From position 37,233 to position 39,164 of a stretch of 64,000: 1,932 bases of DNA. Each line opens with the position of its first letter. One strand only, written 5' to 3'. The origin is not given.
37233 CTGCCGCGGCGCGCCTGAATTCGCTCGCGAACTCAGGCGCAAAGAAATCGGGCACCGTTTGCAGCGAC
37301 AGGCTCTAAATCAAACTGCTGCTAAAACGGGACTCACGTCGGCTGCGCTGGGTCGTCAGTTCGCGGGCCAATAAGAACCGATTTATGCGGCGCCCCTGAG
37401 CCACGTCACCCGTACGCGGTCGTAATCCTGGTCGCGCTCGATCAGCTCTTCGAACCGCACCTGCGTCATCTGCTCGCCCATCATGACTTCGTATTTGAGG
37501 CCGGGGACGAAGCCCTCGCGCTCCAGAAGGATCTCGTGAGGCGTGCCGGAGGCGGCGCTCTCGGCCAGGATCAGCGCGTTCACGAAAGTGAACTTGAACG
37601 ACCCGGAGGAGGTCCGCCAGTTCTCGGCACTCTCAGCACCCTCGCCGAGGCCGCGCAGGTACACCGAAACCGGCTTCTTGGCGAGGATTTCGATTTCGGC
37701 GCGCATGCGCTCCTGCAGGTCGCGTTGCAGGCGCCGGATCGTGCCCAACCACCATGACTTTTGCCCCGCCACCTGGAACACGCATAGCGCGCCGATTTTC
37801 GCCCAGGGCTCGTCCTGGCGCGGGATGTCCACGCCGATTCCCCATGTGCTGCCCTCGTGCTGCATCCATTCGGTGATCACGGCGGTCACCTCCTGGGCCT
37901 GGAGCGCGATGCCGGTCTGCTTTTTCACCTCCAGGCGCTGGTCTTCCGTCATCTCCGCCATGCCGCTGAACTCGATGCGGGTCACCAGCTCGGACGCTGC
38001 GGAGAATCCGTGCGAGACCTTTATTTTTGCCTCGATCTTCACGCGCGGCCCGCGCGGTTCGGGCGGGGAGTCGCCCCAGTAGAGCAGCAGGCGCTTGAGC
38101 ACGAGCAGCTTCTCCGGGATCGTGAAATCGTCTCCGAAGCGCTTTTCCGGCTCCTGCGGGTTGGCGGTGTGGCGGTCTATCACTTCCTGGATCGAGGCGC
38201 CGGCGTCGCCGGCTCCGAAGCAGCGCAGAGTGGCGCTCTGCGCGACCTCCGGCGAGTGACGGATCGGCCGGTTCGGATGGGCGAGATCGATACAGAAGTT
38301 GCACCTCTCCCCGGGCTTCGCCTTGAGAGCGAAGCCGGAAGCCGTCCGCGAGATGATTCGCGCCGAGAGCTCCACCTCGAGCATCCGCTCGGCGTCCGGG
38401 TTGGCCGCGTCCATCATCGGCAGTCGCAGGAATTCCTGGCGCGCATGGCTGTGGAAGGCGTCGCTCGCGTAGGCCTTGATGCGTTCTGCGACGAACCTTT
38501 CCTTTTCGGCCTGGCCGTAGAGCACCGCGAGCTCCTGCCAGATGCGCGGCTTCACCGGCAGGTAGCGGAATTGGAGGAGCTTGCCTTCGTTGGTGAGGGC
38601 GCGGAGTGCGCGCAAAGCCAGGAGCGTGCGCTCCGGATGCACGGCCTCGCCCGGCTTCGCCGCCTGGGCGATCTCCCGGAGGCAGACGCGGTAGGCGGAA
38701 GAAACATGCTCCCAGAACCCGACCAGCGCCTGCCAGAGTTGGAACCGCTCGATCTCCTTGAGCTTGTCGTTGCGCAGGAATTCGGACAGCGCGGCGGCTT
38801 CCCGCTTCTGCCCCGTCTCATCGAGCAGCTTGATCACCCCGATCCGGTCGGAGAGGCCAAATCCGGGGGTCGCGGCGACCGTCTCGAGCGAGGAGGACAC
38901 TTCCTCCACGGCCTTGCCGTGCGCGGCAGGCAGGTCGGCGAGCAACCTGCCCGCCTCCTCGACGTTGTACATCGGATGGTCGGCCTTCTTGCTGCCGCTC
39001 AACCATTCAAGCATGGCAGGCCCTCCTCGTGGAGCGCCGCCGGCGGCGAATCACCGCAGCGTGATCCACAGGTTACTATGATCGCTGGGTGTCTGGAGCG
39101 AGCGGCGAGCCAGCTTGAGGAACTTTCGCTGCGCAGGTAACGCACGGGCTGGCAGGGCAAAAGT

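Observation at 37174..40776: Accessory island between metZ and lpxH, bounded and subdivided by three direct copies of the ancestral convergent intergenic region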

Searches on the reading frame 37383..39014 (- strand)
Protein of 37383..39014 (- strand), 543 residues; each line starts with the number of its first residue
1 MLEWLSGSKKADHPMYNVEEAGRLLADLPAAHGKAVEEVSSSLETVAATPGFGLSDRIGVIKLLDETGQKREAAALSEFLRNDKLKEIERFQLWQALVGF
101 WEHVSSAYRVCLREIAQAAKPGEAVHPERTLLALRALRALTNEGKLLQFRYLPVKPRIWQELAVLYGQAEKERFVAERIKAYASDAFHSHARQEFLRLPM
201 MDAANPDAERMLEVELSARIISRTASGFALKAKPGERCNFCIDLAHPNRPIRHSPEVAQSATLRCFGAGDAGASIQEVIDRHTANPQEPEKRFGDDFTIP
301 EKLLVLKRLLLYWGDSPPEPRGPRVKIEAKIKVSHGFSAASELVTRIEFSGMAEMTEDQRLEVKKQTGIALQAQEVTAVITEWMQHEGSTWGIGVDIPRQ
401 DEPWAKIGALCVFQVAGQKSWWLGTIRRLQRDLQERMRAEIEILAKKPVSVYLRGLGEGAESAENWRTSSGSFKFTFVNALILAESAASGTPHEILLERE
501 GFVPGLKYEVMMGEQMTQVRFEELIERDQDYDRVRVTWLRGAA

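Call 8: search_protein_families(library=pfam, proteins=[window:37383-39014:-], max_evalue=0.01)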
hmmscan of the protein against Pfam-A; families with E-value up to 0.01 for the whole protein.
window:37383-39014:- (543 aa): 0 families

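Call 9: search_protein_families(library=ncbifam, proteins=[window:37383-39014:-], max_evalue=0.01)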
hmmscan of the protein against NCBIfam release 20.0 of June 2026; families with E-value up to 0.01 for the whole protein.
window:37383-39014:- (543 aa): 0 families

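Call 16: find_encoding_contigs(protein=window:37383-39014:-, flank=10000, max_places=10)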
Protein window:37383-39014:- (543 aa): 1 contig read that carries it; 1 place shown.
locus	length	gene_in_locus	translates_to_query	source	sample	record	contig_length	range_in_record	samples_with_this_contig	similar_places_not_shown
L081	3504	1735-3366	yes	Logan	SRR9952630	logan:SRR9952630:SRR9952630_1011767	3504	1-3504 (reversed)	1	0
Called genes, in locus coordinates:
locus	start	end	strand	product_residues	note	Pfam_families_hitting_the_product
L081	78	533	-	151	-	-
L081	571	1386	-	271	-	-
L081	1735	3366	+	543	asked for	PF27104:FimW_N, PF27125:FimW_C (weak)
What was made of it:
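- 37383..39014 (-): orf543, a FimW-like protein (cargo module 1). Precomputed PF27104 FimW_N and PF27125 FimW_C (call 16).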

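Call 18: find_homologous_proteins(query=window:37383-39014:-)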
Query window:37383-39014:- (543 aa): 108 proteins with E <= 0.001 among 8000 candidates.
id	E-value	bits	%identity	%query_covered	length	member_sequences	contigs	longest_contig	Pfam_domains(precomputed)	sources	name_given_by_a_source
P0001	0.0e+0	1219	100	100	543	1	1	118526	PF27125.1,PF27104.1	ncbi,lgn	-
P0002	0.0e+0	1075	88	100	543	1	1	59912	PF27104.1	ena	-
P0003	2.4e-298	1009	82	100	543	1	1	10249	PF27104.1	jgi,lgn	jgi:hypothetical protein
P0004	1.4e-275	934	75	100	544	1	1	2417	PF27104.1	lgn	-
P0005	1.1e-271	921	74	100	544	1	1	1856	PF27104.1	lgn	-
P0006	6.4e-270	915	73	100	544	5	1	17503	PF27104.1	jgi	jgi:hypothetical protein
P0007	5.6e-269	912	73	100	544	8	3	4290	PF27104.1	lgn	-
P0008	8.5e-266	901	73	100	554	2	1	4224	PF27104.1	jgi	jgi:hypothetical protein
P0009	1.6e-264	897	73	100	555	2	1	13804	PF27104.1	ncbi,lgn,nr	ncbi:MAG: hypothetical protein HYU76_05790 [Betaproteobacteria bacterium]|nr:hypothetical protein [B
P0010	2.2e-264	897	72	100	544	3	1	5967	PF27125.1,PF27104.1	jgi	-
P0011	3.3e-263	893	72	99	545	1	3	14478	PF27125.1,PF27104.1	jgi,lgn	jgi:hypothetical protein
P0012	6.5e-262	888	73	100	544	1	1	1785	PF27104.1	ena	-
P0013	1.9e-260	884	71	100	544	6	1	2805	PF27104.1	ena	-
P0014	6.0e-260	882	71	100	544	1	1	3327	PF27125.1,PF27104.1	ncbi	ncbi:MAG: hypothetical protein ACRET3_03675 [Burkholderiales bacterium]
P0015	6.5e-260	882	72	100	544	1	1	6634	PF27125.1,PF27104.1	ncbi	ncbi:MAG: hypothetical protein ACRET7_10285 [Burkholderiales bacterium]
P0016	1.6e-258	877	70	100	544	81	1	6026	PF27104.1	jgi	-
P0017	2.1e-255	867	71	100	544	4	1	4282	PF27125.1,PF27104.1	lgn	-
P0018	2.8e-255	867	71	99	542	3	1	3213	PF27104.1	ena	-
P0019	3.5e-255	866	71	100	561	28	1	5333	PF27125.1,PF27104.1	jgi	jgi:hypothetical protein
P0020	8.0e-255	865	70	100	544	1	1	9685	PF27104.1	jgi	jgi:hypothetical protein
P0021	9.6e-255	865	69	100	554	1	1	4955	PF27104.1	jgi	jgi:hypothetical protein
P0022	4.3e-254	863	70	100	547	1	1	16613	PF27104.1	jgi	jgi:hypothetical protein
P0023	1.9e-253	860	69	100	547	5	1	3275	PF27104.1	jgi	jgi:hypothetical protein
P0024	5.5e-253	859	70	100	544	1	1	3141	PF27104.1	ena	-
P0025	2.2e-252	857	70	100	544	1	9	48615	PF27104.1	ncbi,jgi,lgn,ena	ncbi:MAG TPA: hypothetical protein VGA12_07540 [Burkholderiales bacterium]|jgi:hypothetical protein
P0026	2.8e-252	857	70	100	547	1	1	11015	PF27104.1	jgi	-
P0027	7.3e-252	855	70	100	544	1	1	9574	PF27104.1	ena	-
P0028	2.7e-251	853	70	100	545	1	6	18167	PF27104.1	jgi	jgi:hypothetical protein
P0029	3.7e-251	853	70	100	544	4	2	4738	PF27104.1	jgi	jgi:hypothetical protein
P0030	1.1e-249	848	70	100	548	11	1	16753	PF27125.1,PF27104.1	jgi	-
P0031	1.7e-249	847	69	100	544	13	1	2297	PF27104.1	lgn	-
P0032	2.7e-249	847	69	100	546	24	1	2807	PF27104.1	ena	-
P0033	5.7e-249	846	69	100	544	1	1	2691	PF27104.1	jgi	-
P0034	7.3e-249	845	69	100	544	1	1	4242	PF27104.1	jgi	jgi:hypothetical protein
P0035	9.2e-249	845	69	100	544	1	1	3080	PF27104.1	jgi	-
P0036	1.6e-248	844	69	100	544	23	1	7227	PF27104.1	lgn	-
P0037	1.7e-248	844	69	100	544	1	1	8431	PF27104.1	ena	-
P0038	2.6e-248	844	69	100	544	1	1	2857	PF27104.1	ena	-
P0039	4.9e-248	843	69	100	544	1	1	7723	PF27104.1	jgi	-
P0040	7.3e-247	839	69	100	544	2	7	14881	PF27125.1,PF27104.1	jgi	jgi:hypothetical protein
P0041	4.0e-246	836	67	100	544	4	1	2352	PF27104.1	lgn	-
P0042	2.7e-245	834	67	100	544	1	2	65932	PF27104.1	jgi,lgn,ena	-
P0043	1.3e-244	831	70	97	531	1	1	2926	PF27104.1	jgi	jgi:hypothetical protein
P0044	2.7e-244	830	68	100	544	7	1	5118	PF27104.1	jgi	jgi:hypothetical protein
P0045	8.0e-239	812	65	100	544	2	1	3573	PF27104.1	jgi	jgi:hypothetical protein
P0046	2.2e-230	784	64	100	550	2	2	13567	PF27104.1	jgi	jgi:hypothetical protein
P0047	7.8e-230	783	64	100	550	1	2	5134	PF27104.1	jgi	jgi:hypothetical protein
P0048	2.6e-228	778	71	88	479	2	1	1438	PF27104.1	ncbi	ncbi:MAG: hypothetical protein ACRD3R_03290, partial [Terriglobales bacterium]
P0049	7.7e-227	773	63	100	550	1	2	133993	PF27104.1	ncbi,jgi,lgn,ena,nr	ncbi:MAG: hypothetical protein OEP48_04645 [Betaproteobacteria bacterium]|nr:hypothetical protein [B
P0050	2.7e-226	771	63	100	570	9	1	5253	PF27104.1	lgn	-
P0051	7.6e-226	769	63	100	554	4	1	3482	PF27104.1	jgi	jgi:hypothetical protein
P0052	4.3e-225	767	63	100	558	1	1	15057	PF27104.1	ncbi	-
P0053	4.7e-224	764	63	100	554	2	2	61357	PF27104.1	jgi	-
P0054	9.8e-224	762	61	100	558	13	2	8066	PF27104.1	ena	-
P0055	1.9e-223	762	62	100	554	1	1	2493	PF27104.1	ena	-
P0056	1.3e-222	759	63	100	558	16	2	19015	PF27104.1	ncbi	-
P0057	3.2e-222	757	62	100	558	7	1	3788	PF27104.1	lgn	-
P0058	8.4e-221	753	61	100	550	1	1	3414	PF27104.1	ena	-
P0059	1.3e-220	752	62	100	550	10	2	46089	PF27104.1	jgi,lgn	-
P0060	2.2e-220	751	62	100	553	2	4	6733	PF27104.1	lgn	-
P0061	1.0e-219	749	62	100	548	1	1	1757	PF27104.1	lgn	-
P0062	1.2e-219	749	61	100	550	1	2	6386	PF27104.1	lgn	-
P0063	3.9e-219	747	64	97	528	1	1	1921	PF27125.1,PF27104.1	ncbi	-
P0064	2.0e-218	745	62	99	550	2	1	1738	PF27104.1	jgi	jgi:hypothetical protein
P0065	4.5e-217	740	61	98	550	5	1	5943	PF27104.1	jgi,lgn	jgi:hypothetical protein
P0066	1.2e-216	739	61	100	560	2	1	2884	PF27104.1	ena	-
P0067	9.0e-216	736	61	100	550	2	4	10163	PF27104.1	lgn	-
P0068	5.8e-215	734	60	100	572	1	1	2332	PF27104.1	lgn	-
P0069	6.3e-215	733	61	100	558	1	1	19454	PF27104.1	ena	-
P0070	1.2e-214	733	59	100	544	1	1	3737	PF27104.1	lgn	-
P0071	4.2e-214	731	61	100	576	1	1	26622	PF27104.1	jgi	jgi:hypothetical protein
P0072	2.5e-213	728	60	100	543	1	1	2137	PF27104.1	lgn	-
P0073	4.7e-212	724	60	100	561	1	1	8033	PF27125.1,PF27104.1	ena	-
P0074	3.0e-210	718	58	100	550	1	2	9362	PF27104.1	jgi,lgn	-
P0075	9.3e-210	716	58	100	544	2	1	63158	PF27104.1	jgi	jgi:hypothetical protein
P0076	1.4e-209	716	60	100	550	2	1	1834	PF27104.1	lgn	-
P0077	5.8e-208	710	58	99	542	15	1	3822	PF27104.1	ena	-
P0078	2.0e-207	709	59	100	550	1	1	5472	PF27104.1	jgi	-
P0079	2.0e-207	709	58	100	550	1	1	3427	PF27104.1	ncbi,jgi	-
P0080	4.7e-207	707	57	99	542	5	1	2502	PF27104.1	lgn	-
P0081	9.0e-207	707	58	99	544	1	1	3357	PF27104.1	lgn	-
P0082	1.3e-205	703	61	95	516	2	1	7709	PF27104.1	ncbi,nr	ncbi:MAG TPA: hypothetical protein VD839_06485, partial [Burkholderiales bacterium]|nr:hypothetical 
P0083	3.3e-205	701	59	100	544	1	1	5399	PF27104.1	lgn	-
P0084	3.5e-205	701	60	98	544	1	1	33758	PF27104.1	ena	-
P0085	2.8e-203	695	59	99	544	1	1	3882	PF27104.1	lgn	-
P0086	2.8e-202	692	56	99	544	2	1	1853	PF27104.1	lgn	-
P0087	3.8e-201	688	56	99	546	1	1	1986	PF27104.1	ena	-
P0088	2.8e-200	685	57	100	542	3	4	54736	PF27104.1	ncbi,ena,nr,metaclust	ncbi:MAG: hypothetical protein A3I02_03500 [Betaproteobacteria bacterium RIFCSPLOWO2_02_FULL_67_26]|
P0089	6.5e-199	681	57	100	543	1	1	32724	PF27104.1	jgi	jgi:hypothetical protein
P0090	9.5e-199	680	57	99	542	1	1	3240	PF27104.1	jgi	-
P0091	8.1e-197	674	56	97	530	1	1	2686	PF27104.1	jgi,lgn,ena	-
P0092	4.6e-194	665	54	99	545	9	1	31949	PF27104.1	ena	-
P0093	3.0e-191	655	55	100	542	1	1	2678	PF27104.1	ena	-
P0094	1.1e-188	647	55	99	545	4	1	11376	PF27104.1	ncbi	-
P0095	3.6e-187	642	54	99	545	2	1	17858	PF27104.1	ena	-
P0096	5.2e-187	641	53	99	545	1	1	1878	PF27104.1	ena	-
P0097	1.7e-182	626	54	99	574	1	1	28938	PF27104.1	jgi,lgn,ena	-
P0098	5.6e-181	621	54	99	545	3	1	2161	PF27104.1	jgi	jgi:hypothetical protein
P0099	5.3e-180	618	51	99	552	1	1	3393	PF27104.1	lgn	-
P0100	3.3e-178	612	54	99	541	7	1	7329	PF27104.1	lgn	-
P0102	1.7e-154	534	69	63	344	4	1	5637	PF27125.1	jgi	jgi:hypothetical protein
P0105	4.0e-143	496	53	77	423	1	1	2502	PF27104.1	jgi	-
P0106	8.2e-85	304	35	97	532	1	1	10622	PF27104.1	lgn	-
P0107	6.5e-62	229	29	97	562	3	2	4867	PF27125.1,PF27104.1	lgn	-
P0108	1.9e-32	131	25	94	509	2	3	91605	PF27104.1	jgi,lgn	-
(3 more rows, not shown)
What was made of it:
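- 37383..39014 (-): More than 100 full-length homologs (call 18).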

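Call 19: find_encoding_contigs(protein=P0002, flank=10000, max_places=4)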
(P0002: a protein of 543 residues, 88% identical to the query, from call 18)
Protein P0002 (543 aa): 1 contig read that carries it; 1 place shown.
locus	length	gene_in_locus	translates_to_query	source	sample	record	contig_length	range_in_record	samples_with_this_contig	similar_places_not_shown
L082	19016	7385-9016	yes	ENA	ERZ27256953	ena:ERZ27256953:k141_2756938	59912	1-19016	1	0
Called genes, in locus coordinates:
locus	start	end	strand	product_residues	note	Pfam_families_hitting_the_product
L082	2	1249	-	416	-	?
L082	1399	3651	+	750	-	PF24125:Cds6_C, PF13428:TPR_14 (faint), PF25800:FimV_N, PF14559:TPR_19 (faint)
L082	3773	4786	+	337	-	PF11846:Wzy_C_2 (weak), PF13432:TPR_16, PF12895:ANAPC3 (weak), PF14559:TPR_19 (weak), PF00515:TPR_1 (weak), PF13424:TPR_12 (weak), PF13414:TPR_11, PF24125:Cds6_C, +8 more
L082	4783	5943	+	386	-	PF03734:YkuD, PF24125:Cds6_C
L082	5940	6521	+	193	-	PF00160:Pro_isomerase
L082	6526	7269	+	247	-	PF00149:Metallophos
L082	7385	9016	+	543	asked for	PF27104:FimW_N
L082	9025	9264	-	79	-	-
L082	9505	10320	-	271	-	-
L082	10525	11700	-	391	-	PF06779:MFS_4 (weak), PF07690:MFS_1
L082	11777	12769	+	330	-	PF00005:ABC_tran, PF13304:AAA_21 (weak), PF08352:oligo_HPY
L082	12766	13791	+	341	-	PF00005:ABC_tran, PF08352:oligo_HPY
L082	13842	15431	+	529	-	PF00496:SBP_bac_5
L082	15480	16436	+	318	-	PF19300:BPD_transp_1_N, PF00528:BPD_transp_1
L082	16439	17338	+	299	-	PF00528:BPD_transp_1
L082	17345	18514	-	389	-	PF01053:Cys_Met_Meta_PP, PF00155:Aminotran_1_2, PF01041:DegT_DnrJ_EryC1 (weak), PF00266:Aminotran_5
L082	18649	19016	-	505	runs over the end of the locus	PF13522:GATase_6, PF13537:GATase_7, PF00156:Pribosyltran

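Call 20: find_encoding_contigs(protein=P0003, flank=10000, max_places=4)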
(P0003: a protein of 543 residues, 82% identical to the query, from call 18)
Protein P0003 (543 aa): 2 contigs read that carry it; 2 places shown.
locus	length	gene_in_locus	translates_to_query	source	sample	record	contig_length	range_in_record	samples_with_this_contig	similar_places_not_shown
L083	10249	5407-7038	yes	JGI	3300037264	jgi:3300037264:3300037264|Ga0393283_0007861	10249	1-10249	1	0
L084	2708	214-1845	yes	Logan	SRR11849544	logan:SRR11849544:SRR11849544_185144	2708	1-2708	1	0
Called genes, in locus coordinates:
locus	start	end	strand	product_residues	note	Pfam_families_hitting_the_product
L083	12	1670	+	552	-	-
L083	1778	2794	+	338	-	PF13432:TPR_16 (weak), PF14559:TPR_19 (weak), PF00515:TPR_1 (weak), PF07719:TPR_2 (weak), PF13374:TPR_10 (weak), PF13424:TPR_12 (weak), PF13428:TPR_14 (weak), PF24125:Cds6_C, +8 more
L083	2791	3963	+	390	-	PF03734:YkuD, PF24125:Cds6_C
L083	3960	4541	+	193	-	PF00160:Pro_isomerase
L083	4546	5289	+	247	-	PF00149:Metallophos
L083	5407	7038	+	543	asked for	PF27104:FimW_N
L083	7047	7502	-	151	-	-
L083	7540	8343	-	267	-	-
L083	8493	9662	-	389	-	PF01053:Cys_Met_Meta_PP, PF00155:Aminotran_1_2 (weak), PF01041:DegT_DnrJ_EryC1 (faint), PF00266:Aminotran_5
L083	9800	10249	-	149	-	?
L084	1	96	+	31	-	?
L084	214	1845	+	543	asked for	PF27104:FimW_N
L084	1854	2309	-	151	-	-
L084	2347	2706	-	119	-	?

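Call 21: find_encoding_contigs(protein=P0006, flank=10000, max_places=4)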
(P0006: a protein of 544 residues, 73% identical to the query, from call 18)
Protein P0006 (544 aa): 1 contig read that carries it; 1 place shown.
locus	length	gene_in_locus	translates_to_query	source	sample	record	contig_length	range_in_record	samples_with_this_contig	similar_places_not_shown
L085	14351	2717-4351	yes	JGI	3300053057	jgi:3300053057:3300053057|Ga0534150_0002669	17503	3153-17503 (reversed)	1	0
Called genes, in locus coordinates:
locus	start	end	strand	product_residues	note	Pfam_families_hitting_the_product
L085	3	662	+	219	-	?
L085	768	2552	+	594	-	PF00364:Biotin_lipoyl, PF25984:BSH_YknX (faint), PF25919:BSH_CusB (faint), PF07992:Pyr_redox_2, PF12831:FAD_oxidored, PF13738:Pyr_redox_3 (weak), PF00070:Pyr_redox, PF02852:Pyr_redox_dim, +5 more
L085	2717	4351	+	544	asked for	PF27104:FimW_N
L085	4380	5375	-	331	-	PF13379:NMT1_2, PF09084:NMT1, PF16868:NMT1_3 (weak)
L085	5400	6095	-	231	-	PF21342:SoxA-TsdA_cyt-c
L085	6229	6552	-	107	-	PF08770:SoxZ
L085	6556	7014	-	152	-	PF13501:SoxY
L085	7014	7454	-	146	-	-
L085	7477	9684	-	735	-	PF20256:MoCoBD_2, PF02738:MoCoBD_1, PF20256:MoCoBD_2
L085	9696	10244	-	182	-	PF00111:Fer2, PF13085:Fer2_3 (weak), PF01799:Fer2_2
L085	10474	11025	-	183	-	PF02353:CMAS, PF05175:MTS (faint), PF06325:PrmA, PF09445:Methyltransf_15 (weak), PF13649:Methyltransf_25, PF13847:Methyltransf_31, PF08241:Methyltransf_11 (weak), PF08242:Methyltransf_12 (weak)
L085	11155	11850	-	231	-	PF00912:Transgly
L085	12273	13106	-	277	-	PF08501:Shikimate_dh_N, PF01488:Shikimate_DH, PF18317:SDH_C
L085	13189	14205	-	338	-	PF13103:TonB_2 (weak), PF03544:TonB_C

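Call 50: search_protein_families(library=pfam, proteins=[window:37383-39014:-], max_evalue=1)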
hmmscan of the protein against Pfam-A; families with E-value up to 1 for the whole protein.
window:37383-39014:- (543 aa): 0 families

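Call 58: search_solved_structures(query=window:37383-39014:-, max_evalue=1)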
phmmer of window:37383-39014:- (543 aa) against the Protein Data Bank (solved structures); distinct sequences matched with E-value up to 1: 0.
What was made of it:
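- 37383..39014 (-): No hit in the local Pfam, NCBIfam or PDB searches (calls 8, 9, 58).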
